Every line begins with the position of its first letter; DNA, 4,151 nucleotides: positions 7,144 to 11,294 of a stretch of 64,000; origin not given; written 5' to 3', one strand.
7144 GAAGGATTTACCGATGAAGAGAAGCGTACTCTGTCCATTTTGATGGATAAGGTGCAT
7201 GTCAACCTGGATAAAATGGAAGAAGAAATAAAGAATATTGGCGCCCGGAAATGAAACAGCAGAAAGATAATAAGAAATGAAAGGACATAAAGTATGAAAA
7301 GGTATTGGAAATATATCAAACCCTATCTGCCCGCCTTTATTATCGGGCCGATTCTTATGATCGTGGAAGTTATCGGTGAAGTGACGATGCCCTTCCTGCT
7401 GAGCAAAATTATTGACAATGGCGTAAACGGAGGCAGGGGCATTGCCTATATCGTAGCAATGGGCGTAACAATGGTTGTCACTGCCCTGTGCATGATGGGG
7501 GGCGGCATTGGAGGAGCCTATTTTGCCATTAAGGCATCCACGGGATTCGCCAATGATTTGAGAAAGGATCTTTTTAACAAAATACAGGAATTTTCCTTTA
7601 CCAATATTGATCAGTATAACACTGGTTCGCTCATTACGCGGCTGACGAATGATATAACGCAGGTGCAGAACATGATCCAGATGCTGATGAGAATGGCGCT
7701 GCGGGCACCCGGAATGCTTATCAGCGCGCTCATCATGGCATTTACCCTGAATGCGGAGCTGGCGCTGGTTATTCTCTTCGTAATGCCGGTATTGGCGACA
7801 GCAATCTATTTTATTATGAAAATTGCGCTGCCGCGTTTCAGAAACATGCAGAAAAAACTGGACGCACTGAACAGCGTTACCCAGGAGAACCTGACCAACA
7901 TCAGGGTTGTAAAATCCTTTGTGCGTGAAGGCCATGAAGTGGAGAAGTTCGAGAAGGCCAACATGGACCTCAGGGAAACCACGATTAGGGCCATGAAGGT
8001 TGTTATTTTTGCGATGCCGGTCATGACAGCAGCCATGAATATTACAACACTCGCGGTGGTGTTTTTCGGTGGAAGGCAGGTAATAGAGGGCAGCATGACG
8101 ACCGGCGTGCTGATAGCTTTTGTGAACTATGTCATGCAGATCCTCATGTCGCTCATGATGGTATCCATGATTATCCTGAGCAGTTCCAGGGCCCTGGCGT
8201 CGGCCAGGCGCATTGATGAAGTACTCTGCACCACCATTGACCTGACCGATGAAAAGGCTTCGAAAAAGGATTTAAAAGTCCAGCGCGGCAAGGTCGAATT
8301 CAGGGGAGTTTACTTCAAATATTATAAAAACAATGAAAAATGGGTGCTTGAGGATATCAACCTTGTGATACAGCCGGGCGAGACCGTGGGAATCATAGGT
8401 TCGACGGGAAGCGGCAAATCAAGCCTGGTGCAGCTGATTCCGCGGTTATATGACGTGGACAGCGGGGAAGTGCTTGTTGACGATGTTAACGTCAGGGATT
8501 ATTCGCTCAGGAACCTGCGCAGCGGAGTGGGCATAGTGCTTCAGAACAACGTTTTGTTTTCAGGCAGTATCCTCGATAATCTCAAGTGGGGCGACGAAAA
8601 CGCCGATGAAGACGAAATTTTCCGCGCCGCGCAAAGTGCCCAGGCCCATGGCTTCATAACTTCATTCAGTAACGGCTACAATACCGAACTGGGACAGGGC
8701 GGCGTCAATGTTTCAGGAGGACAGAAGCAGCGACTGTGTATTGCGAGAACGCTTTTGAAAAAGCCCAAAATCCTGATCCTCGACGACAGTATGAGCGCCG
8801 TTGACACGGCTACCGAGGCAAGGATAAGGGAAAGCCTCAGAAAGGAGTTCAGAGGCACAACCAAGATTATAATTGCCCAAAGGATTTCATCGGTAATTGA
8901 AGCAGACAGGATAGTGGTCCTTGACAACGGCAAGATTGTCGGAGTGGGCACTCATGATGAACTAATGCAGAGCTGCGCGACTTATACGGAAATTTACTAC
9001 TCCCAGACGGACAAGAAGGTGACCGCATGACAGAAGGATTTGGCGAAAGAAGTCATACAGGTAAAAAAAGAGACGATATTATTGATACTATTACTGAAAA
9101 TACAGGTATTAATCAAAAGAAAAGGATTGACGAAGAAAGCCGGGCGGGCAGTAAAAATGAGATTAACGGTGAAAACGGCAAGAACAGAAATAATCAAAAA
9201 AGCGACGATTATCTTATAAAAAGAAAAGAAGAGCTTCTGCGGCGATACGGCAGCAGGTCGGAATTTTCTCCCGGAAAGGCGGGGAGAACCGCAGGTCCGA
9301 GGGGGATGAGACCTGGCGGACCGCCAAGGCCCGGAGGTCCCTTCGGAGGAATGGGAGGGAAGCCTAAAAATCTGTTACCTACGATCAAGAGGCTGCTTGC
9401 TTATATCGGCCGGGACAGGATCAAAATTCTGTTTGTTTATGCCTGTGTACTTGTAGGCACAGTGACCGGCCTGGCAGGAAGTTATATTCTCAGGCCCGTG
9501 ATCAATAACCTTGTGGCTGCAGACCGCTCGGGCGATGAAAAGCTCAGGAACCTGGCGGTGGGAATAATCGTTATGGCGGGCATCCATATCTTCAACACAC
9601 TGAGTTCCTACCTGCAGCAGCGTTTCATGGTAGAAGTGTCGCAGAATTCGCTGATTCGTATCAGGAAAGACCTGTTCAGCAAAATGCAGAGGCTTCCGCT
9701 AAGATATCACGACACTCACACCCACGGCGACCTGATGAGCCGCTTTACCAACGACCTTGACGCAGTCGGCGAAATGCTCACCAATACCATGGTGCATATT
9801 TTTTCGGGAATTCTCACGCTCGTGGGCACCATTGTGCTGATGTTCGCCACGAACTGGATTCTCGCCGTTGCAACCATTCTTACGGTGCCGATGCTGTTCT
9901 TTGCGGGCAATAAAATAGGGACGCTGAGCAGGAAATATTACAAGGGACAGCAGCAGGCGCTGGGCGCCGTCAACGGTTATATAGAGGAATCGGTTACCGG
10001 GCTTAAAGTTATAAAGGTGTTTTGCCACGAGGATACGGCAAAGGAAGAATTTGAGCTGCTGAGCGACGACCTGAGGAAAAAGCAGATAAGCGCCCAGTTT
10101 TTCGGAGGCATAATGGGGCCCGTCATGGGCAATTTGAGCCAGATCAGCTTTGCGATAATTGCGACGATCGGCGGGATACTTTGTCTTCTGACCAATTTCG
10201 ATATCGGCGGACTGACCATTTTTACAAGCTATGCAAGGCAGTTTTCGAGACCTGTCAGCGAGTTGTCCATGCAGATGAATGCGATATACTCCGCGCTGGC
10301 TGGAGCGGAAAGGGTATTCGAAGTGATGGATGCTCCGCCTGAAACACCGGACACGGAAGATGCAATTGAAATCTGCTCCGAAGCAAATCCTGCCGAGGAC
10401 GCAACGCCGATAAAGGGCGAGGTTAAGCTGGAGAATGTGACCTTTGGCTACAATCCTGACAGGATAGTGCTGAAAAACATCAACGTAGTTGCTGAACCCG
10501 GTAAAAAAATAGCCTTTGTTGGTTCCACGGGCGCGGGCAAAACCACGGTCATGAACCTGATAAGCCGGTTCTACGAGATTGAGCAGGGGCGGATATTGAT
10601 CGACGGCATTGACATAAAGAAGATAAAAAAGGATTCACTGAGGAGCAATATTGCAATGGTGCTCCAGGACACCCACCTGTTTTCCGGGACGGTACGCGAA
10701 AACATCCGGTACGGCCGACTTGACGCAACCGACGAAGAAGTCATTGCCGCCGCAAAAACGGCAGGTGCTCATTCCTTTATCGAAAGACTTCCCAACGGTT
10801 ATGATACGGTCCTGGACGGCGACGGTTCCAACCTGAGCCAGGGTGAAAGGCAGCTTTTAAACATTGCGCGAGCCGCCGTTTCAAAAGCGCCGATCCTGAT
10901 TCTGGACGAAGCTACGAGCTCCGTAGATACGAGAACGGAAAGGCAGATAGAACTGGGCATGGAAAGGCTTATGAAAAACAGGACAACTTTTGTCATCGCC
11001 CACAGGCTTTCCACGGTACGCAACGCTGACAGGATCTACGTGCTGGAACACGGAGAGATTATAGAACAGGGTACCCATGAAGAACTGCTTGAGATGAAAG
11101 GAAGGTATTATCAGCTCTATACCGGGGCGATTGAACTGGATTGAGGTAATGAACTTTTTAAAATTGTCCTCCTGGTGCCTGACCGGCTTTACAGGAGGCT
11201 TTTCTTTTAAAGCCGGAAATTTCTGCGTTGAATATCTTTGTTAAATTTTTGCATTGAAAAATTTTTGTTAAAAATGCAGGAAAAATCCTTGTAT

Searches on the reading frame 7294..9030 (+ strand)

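Call 73: search_protein_families(library=pfam, proteins=[window:7294-9030:+], max_evalue=0.00001)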
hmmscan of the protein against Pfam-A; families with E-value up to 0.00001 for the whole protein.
window:7294-9030:+ (578 aa): 2 families
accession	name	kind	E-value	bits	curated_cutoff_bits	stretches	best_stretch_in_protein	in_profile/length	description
PF00664.28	ABC_membrane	-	2.6e-51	175.3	28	1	15-287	1-274/274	ABC transporter transmembrane region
PF00005.33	ABC_tran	-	1.8e-29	103.5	25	1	352-499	1-135/137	ABC transporter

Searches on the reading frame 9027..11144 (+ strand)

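Call 73: search_protein_families(library=pfam, proteins=[window:9027-11144:+], max_evalue=0.00001)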
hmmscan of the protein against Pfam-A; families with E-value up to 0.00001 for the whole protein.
window:9027-11144:+ (705 aa): 3 families
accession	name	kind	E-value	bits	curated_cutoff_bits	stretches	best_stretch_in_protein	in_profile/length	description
PF00664.28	ABC_membrane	-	5.6e-55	187.4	28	1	135-410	2-274/274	ABC transporter transmembrane region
PF00005.33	ABC_tran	-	2.5e-32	112.8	25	1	482-631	1-137/137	ABC transporter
PF02463.25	SMC_N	-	6.6e-07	29.4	40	1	63-674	131-212/220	RecF/RecN/SMC N terminal domain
